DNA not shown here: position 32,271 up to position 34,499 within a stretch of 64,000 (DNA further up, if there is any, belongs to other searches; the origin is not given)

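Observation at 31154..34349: GT-C-like membrane protein plus B12-binding radical SAM enzyme as a two-gene unit of unknown function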

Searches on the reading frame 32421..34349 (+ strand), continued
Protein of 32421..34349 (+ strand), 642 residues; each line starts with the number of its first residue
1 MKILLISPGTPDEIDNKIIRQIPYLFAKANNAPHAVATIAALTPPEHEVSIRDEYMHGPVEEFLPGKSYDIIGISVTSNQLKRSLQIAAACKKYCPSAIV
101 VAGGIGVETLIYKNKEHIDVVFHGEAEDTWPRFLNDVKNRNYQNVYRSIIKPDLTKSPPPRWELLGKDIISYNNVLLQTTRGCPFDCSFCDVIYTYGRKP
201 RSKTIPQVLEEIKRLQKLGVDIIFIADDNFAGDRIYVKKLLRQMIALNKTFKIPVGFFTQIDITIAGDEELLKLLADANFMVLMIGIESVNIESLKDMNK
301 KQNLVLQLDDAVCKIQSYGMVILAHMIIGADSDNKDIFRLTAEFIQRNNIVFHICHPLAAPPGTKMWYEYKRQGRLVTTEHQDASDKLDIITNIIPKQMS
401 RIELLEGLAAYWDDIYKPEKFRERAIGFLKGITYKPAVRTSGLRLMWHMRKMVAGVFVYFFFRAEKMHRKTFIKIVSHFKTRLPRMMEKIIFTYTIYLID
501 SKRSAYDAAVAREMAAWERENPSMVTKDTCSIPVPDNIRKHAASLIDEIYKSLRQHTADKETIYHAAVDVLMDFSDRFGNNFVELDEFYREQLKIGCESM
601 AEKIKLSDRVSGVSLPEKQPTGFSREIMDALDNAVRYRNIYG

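Call 16: find_encoding_contigs(protein=P0027, flank=8000, max_places=2)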
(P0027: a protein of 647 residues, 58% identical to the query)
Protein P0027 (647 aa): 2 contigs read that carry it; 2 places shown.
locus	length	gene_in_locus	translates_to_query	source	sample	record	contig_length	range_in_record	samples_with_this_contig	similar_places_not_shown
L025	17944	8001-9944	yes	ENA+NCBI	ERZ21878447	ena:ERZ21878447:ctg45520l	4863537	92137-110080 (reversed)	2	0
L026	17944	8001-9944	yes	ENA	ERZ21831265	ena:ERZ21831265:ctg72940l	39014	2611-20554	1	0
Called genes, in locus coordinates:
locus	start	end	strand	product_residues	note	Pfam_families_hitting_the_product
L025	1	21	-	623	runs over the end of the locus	PF00884:Sulfatase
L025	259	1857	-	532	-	PF00400:WD40 (faint), PF17164:DUF5122, PF18962:Por_Secre_tail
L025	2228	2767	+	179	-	-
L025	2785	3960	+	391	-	PF09587:PGA_cap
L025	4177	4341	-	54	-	-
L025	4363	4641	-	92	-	-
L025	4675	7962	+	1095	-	PF14691:Fer4_20, PF00070:Pyr_redox (faint), PF01266:DAO (weak), PF01593:Amino_oxidase (faint), PF07992:Pyr_redox_2, PF13450:NAD_binding_8, PF13738:Pyr_redox_3 (faint)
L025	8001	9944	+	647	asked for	PF02310:B12-binding (weak), PF04055:Radical_SAM, PF13282:DUF4070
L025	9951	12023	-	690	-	PF00009:GTP_EFTU, PF22042:EF-G_D2, PF03144:GTP_EFTU_D2, PF14492:EFG_III, PF16658:RF3_C (weak), PF03764:EFG_IV, PF00679:EFG_C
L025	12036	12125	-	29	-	-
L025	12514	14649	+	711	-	PF12895:ANAPC3 (faint), PF13231:PMT_2 (weak), PF13432:TPR_16 (weak), PF23914:TPR_CcmH_CycH (weak), PF07719:TPR_2 (weak), PF13371:TPR_9 (weak), PF00515:TPR_1, PF07719:TPR_2 (weak), +8 more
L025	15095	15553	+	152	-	PF09912:DUF2141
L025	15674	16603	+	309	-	-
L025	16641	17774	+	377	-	PF08541:ACP_syn_III_C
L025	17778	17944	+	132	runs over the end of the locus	-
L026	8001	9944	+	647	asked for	PF02310:B12-binding (weak), PF04055:Radical_SAM, PF13282:DUF4070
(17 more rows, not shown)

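Call 17: find_encoding_contigs(protein=P0047, flank=8000, max_places=2)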
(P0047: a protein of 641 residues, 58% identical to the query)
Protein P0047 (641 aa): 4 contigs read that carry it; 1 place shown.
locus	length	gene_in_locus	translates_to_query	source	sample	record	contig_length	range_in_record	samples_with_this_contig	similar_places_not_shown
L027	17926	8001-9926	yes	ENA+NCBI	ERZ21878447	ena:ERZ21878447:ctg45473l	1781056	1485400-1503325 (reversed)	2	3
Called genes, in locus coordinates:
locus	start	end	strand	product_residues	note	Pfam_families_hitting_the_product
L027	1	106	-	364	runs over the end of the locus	PF02615:Ldh_2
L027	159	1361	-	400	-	PF01266:DAO, PF07992:Pyr_redox_2 (faint)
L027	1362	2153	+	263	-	PF05708:Peptidase_C92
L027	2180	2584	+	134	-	PF12870:DUF4878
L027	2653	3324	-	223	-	-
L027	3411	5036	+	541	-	PF00501:AMP-binding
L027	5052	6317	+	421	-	PF00890:FAD_binding_2 (weak), PF01134:GIDA (faint), PF01494:FAD_binding_3, PF03486:HI0933_like, PF07992:Pyr_redox_2, PF12831:FAD_oxidored, PF00890:FAD_binding_2 (weak), PF22780:HI0933_like_1st, +2 more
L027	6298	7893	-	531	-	PF01494:FAD_binding_3 (weak), PF01266:DAO (faint), PF03486:HI0933_like (faint), PF21688:FAD-depend_C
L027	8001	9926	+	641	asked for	PF04055:Radical_SAM, PF13282:DUF4070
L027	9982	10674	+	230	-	-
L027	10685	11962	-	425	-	-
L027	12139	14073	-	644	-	PF00989:PAS, PF13188:PAS_8 (weak), PF13426:PAS_9, PF08447:PAS_3, PF00512:HisKA, PF02518:HATPase_c, PF00072:Response_reg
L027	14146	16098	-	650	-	PF12969:DUF3857, PF01841:Transglut_core (weak)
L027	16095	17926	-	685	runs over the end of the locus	PF12969:DUF3857 (weak)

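Call 18: find_encoding_contigs(protein=P0119, flank=8000, max_places=2)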
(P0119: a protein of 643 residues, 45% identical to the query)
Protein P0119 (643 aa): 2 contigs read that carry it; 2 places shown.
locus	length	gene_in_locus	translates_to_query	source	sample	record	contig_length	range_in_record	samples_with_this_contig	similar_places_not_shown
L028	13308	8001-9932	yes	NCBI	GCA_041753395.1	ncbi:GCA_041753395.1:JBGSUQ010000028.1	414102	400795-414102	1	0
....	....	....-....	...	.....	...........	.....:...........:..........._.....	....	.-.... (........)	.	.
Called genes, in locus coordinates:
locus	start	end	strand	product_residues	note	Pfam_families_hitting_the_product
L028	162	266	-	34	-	-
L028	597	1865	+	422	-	PF12844:HTH_19 (faint), PF01381:HTH_3, PF13560:HTH_31 (weak), PF07883:Cupin_2 (weak)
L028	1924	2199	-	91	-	PF13893:RRM_5, PF00076:RRM_1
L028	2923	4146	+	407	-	PF00909:Ammonium_transp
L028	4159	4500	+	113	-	PF00543:P-II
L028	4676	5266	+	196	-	PF02525:Flavodoxin_2, PF03358:FMN_red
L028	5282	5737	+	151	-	PF00583:Acetyltransf_1, PF13508:Acetyltransf_7 (weak)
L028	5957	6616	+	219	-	-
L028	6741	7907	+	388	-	PF00850:Hist_deacetyl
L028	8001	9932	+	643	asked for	PF02310:B12-binding (weak), PF04055:Radical_SAM, PF13282:DUF4070 (weak)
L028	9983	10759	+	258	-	PF04199:Cyclase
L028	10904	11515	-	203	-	PF00440:TetR_N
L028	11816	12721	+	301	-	PF12797:Fer4_2 (faint), PF13237:Fer4_10, PF13459:Fer4_15 (faint), PF14697:Fer4_21 (weak), PF12838:Fer4_7, PF13187:Fer4_9 (weak), PF00037:Fer4, PF12837:Fer4_6 (weak), +1 more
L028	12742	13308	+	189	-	?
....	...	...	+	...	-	-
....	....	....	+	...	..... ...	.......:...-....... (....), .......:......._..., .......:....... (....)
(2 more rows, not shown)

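Call 21: search_solved_structures(query=window:32421-34349:+, max_evalue=0.01, show_alignments=2)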
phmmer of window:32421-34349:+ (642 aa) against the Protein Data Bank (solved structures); distinct sequences matched with E-value up to 0.01: 4.
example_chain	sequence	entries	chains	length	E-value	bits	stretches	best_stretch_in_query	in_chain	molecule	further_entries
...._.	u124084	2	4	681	4.4e-07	31.8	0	176-231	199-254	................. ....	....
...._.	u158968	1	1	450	1.3e-06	30.3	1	170-225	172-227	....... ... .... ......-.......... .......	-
6fd2_B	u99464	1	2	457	1.1e-05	27.2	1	179-349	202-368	Putative apramycin biosynthetic oxidoreductase 4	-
7mcd_A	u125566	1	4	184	0.0017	20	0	205-242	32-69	AI-designed TIM-barrel F15C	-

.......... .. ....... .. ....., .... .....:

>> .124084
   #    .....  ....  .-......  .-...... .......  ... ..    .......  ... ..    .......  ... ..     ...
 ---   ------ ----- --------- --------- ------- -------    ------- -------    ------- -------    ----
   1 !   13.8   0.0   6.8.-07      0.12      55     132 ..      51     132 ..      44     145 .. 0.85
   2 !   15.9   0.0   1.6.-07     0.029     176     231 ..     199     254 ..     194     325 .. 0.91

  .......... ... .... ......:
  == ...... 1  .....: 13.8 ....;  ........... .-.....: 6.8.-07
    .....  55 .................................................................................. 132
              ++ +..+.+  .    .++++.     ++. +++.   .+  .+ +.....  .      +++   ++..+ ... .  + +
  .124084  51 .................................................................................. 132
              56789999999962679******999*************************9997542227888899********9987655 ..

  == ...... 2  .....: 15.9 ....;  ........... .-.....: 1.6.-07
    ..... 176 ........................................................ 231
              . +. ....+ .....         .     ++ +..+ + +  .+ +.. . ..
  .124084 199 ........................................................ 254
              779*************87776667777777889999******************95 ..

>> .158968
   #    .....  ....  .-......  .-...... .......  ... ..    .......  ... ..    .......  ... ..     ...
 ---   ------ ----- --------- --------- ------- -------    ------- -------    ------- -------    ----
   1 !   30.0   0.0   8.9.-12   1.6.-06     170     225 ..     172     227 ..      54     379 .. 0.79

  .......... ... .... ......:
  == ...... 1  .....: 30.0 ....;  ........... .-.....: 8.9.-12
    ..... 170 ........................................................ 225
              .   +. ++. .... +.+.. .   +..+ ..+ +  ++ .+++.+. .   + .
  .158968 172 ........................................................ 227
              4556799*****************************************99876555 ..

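Call 26: search_protein_families(library=pfam, proteins=[L012:10025-10399:+, L012:10404-11144:+, L012:11150-11518:+, L012:11519-12154:+, L012:12163-13284:+, L012:13293-14855:+, L012:14848-15924:+, L003:6884-7984:+, L001:6501-7925:+, L012:6468-7682:-], max_evalue=0.001)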
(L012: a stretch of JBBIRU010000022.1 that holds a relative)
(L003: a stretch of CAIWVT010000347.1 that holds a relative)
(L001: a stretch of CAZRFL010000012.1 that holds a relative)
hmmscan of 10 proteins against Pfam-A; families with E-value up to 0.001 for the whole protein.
L012:10025-10399:+ (124 aa): 3 families
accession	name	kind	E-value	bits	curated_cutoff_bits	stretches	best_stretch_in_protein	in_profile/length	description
PF13279.12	4HBT_2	-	3.9e-18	66.5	25.5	1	9-122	2-118/122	Thioesterase-like superfamily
PF03061.28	4HBT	-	3e-09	37.5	20.6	1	16-79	1-58/79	Thioesterase superfamily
PF20791.3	Acyl-ACP_TE_C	-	2e-07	31.6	21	1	5-93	11-87/101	Acyl-ACP thioesterase C-terminal domain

L012:10404-11144:+ (246 aa): 2 families
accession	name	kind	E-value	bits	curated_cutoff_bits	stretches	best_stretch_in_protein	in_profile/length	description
PF00378.25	ECH_1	-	5.2e-39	134.5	27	1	16-240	5-228/251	Enoyl-CoA hydratase/isomerase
PF16113.10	ECH_2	-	2e-29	103.6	27.2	1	40-223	26-208/335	Enoyl-CoA hydratase/isomerase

L012:11150-11518:+ (122 aa): 0 families

L012:11519-12154:+ (211 aa): 2 families
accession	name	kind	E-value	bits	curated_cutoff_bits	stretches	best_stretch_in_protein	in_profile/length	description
PF00378.25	ECH_1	-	1.1e-35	123.7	27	1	11-207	3-192/251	Enoyl-CoA hydratase/isomerase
PF16113.10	ECH_2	-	4.5e-19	69.6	27.2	1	15-194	2-177/335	Enoyl-CoA hydratase/isomerase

L012:12163-13284:+ (373 aa): 4 families
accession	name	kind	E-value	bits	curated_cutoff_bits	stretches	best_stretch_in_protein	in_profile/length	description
PF08545.16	ACP_syn_III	-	1.8e-07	31.4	24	1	131-209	1-69/80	3-Oxoacyl-[acyl-carrier-protein (ACP)] synthase III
PF00195.25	Chal_sti_synt_N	-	4.5e-06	26.7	27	1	73-174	95-198/225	Chalcone and stilbene synthases, N-terminal domain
PF08541.16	ACP_syn_III_C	-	4.1e-05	24.1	26.6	1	284-355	6-74/90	3-Oxoacyl-[acyl-carrier-protein (ACP)] synthase III C terminal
PF00108.29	Thiolase_N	-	0.00084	19.2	26.4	0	80-162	26-110/260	Thiolase, N-terminal domain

L012:13293-14855:+ (520 aa): 4 families
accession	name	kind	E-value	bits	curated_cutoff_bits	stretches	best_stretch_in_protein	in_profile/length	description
PF04055.27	Radical_SAM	-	1.6e-22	80.8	29.5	1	176-334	2-165/166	Radical SAM superfamily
PF02310.24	B12-binding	-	2.2e-09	37.6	32.1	1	37-131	12-118/121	B12 binding domain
PF19864.5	Radical_SAM_N2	-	1.8e-05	24.7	29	1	94-143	82-131/151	Radical SAM proteins, N-terminal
PF13282.11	DUF4070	-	2.5e-05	24.7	22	1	354-479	1-127/144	Domain of unknown function (DUF4070)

L012:14848-15924:+ (358 aa): 2 families
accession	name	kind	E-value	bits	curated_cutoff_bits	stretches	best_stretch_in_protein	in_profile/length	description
PF02737.24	3HCDH_N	-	7.3e-36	124.2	22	1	6-180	1-175/180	3-hydroxyacyl-CoA dehydrogenase, NAD binding domain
PF00725.27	3HCDH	-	1.5e-15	57.9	22.1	1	188-284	2-97/97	3-hydroxyacyl-CoA dehydrogenase, C-terminal domain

L003:6884-7984:+ (366 aa): 4 families
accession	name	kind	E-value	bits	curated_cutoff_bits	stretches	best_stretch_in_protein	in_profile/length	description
PF00891.24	Methyltransf_2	-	5.4e-48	163.6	22.3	1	141-347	3-210/210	O-methyltransferase domain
PF08100.18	Dimerisation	-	1.7e-09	37.8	25.6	1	39-115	8-89/93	O-methyltransferase dimerisation domain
PF13847.12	Methyltransf_31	-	5e-05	23.5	27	1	200-301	5-109/145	Methyltransferase domain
PF08242.18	Methyltransf_12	-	0.00056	21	30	0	203-295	1-94/98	Methyltransferase domain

L001:6501-7925:+ (474 aa): 2 families
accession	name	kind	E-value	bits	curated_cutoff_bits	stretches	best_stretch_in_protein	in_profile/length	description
PF04055.27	Radical_SAM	-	2.1e-20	74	29.5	1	196-358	3-166/166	Radical SAM superfamily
PF02310.24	B12-binding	-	1.7e-14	54.1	32.1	1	9-135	3-121/121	B12 binding domain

L012:6468-7682:- (404 aa): 4 families
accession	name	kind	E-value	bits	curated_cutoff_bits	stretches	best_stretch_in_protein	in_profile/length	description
PF00109.32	ketoacyl-synt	-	1.3e-47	163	20.8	1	3-238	2-252/252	Beta-ketoacyl synthase, N-terminal domain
PF02801.28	Ketoacyl-synt_C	-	1.9e-36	125.1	20.8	1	246-360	1-118/119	Beta-ketoacyl synthase, C-terminal domain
PF00108.29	Thiolase_N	-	1.7e-07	31.4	26.4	1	140-192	69-121/260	Thiolase, N-terminal domain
PF08545.16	ACP_syn_III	-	0.00018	21.8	24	0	151-186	2-37/80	3-Oxoacyl-[acyl-carrier-protein (ACP)] synthase III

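Call 28: find_related_loci(query=A1, collection=metagenome_contigs, flank=8000)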
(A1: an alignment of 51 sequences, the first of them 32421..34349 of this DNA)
Query A1 (642 aa) in metagenome_contigs; peptide patterns used: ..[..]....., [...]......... (x = any residue, [..] = any of these).
218 stretches matched a pattern; 77 encode a relative of the query (tblastn E <= 1e-3); 74 distinct loci.
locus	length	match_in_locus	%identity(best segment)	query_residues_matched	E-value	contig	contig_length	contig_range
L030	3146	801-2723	66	1-641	0e+0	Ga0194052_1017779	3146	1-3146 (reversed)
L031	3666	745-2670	66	1-641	0e+0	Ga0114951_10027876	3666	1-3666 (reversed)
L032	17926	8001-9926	67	1-642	0e+0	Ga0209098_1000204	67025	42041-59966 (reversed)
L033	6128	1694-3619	67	1-642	0e+0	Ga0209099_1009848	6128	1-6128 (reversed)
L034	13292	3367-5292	66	1-642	0e+0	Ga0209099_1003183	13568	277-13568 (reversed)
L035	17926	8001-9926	67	1-642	0e+0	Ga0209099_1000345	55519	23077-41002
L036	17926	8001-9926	66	1-642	0e+0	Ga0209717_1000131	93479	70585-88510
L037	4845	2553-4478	64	1-642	0e+0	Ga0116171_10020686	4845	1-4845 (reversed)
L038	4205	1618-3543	57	1-642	0e+0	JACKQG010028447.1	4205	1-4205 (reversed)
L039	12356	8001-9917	57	1-639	0e+0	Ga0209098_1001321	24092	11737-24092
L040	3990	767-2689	56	1-641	0e+0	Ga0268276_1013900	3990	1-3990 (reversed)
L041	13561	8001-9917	57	1-639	0e+0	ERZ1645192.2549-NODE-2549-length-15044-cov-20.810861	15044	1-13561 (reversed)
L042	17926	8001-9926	56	1-642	0e+0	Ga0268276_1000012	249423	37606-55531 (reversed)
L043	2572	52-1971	56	1-640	0e+0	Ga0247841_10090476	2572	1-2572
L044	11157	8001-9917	56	1-639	0e+0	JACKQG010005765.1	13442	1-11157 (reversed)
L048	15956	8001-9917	58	1-639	0e+0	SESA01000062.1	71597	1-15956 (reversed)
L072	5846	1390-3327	47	1-639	0e+0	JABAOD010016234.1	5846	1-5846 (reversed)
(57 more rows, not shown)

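Call 32: search_protein_families(library=pfam, proteins=[L048:5326-7923:+, L048:2876-5275:+, L048:428-2806:+, L048:12808-14739:+, L048:10238-12652:+, L025:12514-14649:+, L039:9935-11905:-, L042:9950-10675:+, L072:320-1132:+, L072:3423-4622:+], max_evalue=0.001)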
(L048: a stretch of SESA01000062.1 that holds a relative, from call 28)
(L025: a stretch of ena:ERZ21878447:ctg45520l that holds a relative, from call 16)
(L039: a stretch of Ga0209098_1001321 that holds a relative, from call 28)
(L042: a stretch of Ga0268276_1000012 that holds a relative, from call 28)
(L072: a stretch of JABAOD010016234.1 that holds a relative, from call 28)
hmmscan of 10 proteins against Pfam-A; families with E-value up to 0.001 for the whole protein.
L048:5326-7923:+ (865 aa): 1 family
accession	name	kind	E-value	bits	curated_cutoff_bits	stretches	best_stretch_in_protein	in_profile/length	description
PF01841.26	Transglut_core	-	8.6e-23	81.1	23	1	138-228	4-103/108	Transglutaminase-like superfamily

L048:2876-5275:+ (799 aa): 4 families
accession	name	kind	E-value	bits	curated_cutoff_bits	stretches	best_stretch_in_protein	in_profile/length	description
PF01055.32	Glyco_hydro_31_2nd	-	1.5e-120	402.9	23.5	1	259-582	2-328/328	Glycosyl hydrolases family 31 TIM-barrel domain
PF13802.12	Gal_mutarotas_2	-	9.8e-39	134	27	1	52-214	3-183/184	Glycosyl hydrolase 31 N-terminal galactose mutarotase-like domain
PF21365.3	Glyco_hydro_31_3rd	-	8.9e-20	71.4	24.4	1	590-677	1-87/87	Glycosyl hydrolase family 31 C-terminal domain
PF17137.9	DUF5110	-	8e-14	51.9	27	1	693-759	1-69/71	Domain of unknown function (DUF5110)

L048:428-2806:+ (792 aa): 2 families
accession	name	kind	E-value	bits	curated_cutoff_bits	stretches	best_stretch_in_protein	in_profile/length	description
PF02901.20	PFL-like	-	2.9e-210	700.7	24.3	1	1-654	1-647/647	Pyruvate formate lyase-like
PF01228.26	Gly_radical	-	2.9e-36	124.7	22.2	1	671-773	2-106/106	Glycine radical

L048:12808-14739:+ (643 aa): 0 families

L048:10238-12652:+ (804 aa): 1 family
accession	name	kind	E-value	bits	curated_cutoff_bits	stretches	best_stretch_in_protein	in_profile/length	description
PF01103.29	Omp85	-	4.1e-25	89.4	24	1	430-787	35-320/325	Omp85 superfamily domain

L025:12514-14649:+ (711 aa): 15 families
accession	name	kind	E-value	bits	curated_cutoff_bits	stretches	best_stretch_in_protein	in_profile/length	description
PF00515.34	TPR_1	-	1.4e-38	129.6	27.8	3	630-662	2-34/34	Tetratricopeptide repeat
PF07719.23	TPR_2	-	3.3e-33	111.5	27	3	630-662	2-34/34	Tetratricopeptide repeat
PF13181.12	TPR_8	-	3.6e-24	83.2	25.7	0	630-662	2-34/34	Tetratricopeptide repeat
PF13431.12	TPR_17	-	1.6e-20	72.1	24.4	1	652-679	2-29/34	Tetratricopeptide repeat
PF13371.12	TPR_9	-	5.5e-19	68.4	35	2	606-663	6-63/73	Tetratricopeptide repeat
PF13432.12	TPR_16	-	7e-19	68.4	32.7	1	524-578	3-57/65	Tetratricopeptide repeat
PF13414.12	TPR_11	-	1.9e-18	66.3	26.8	2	645-677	10-42/42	TPR repeat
PF14559.12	TPR_19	-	1.8e-14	54.2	25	0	607-649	3-45/68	Tetratricopeptide repeat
PF13424.12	TPR_12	-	8.4e-14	52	30.1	2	595-658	3-74/77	Tetratricopeptide repeat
PF13428.12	TPR_14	-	9.7e-11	41.7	23.5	0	596-632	2-38/44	Tetratricopeptide repeat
PF13174.12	TPR_6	-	1.1e-08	35.6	26.3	0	554-577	2-25/33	Tetratricopeptide repeat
PF13374.12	TPR_10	-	1.1e-08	35.3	27.5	0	559-580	9-30/42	Tetratricopeptide repeat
PF23914.1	TPR_CcmH_CycH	-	1.7e-08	34.9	42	1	532-663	33-155/158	Cytochrome c-type biogenesis protein H TPR domain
PF12895.13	ANAPC3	-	8.4e-07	29.6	27.2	0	595-650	23-77/82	Anaphase-promoting complex, cyclosome, subunit 3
PF13231.12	PMT_2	-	2.7e-06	28.1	26.1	1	102-251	4-145/160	Dolichyl-phosphate-mannose-protein mannosyltransferase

L039:9935-11905:- (656 aa): 18 families
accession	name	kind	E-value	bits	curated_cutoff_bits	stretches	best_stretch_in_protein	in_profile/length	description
PF00515.34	TPR_1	-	4.1e-56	185.1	27.8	3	99-131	2-34/34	Tetratricopeptide repeat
PF07719.23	TPR_2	-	2.3e-48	158.7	27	1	269-301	2-34/34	Tetratricopeptide repeat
PF13371.12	TPR_9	-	2.3e-37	127.3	35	3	180-230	9-59/73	Tetratricopeptide repeat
PF13414.12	TPR_11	-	1.2e-31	108.6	26.8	2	112-139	8-35/42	TPR repeat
PF13432.12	TPR_16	-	4.4e-28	97.8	32.7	0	240-299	3-62/65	Tetratricopeptide repeat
PF13431.12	TPR_17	-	2e-27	93.6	24.4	0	567-598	2-33/34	Tetratricopeptide repeat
PF13181.12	TPR_8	-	4.6e-26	89.2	25.7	0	168-198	3-33/34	Tetratricopeptide repeat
PF14559.12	TPR_19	-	1.5e-16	60.9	25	0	316-357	5-46/68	Tetratricopeptide repeat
PF13428.12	TPR_14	-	1.3e-13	50.5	23.5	0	108-140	11-43/44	Tetratricopeptide repeat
PF13424.12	TPR_12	-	3.4e-12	46.8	30.1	0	180-230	17-75/77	Tetratricopeptide repeat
PF23914.1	TPR_CcmH_CycH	-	4.7e-09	36.7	42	0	194-301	44-154/158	Cytochrome c-type biogenesis protein H TPR domain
PF13374.12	TPR_10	-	2.9e-06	27.5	27.5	0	348-368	14-34/42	Tetratricopeptide repeat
PF10516.15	SHNi-TPR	-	1.2e-05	25.2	21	0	355-368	20-33/38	SHNi-TPR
PF01239.28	PPTA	-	2.9e-05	24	29.5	0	182-209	1-28/32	Protein prenyltransferase alpha subunit repeat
PF13429.12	TPR_15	-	0.0001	22.3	26.2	0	100-133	148-181/280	Tetratricopeptide repeat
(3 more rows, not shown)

L042:9950-10675:+ (241 aa): 1 family
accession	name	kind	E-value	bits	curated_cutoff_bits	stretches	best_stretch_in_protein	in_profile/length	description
PF02080.26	TrkA_C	-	1.7e-07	31.4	27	1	160-221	3-63/71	TrkA-C domain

L072:320-1132:+ (270 aa): 2 families
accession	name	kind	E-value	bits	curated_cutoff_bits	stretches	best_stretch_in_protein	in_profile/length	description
PF13561.12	adh_short_C2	-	2.6e-74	250.2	27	1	13-252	1-236/236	Enoyl-(Acyl carrier protein) reductase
PF00106.31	adh_short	-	8.3e-17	61.7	26.6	1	17-194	9-184/195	short chain dehydrogenase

L072:3423-4622:+ (399 aa): 2 families
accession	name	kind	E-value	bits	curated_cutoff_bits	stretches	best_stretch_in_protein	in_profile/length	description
PF02687.27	FtsX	-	1e-19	71.2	25.5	1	267-392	2-120/120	FtsX-like permease C-terminal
PF12704.14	MacB_PCD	-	7.3e-10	39.9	27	1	2-233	3-206/207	MacB-like periplasmic core domain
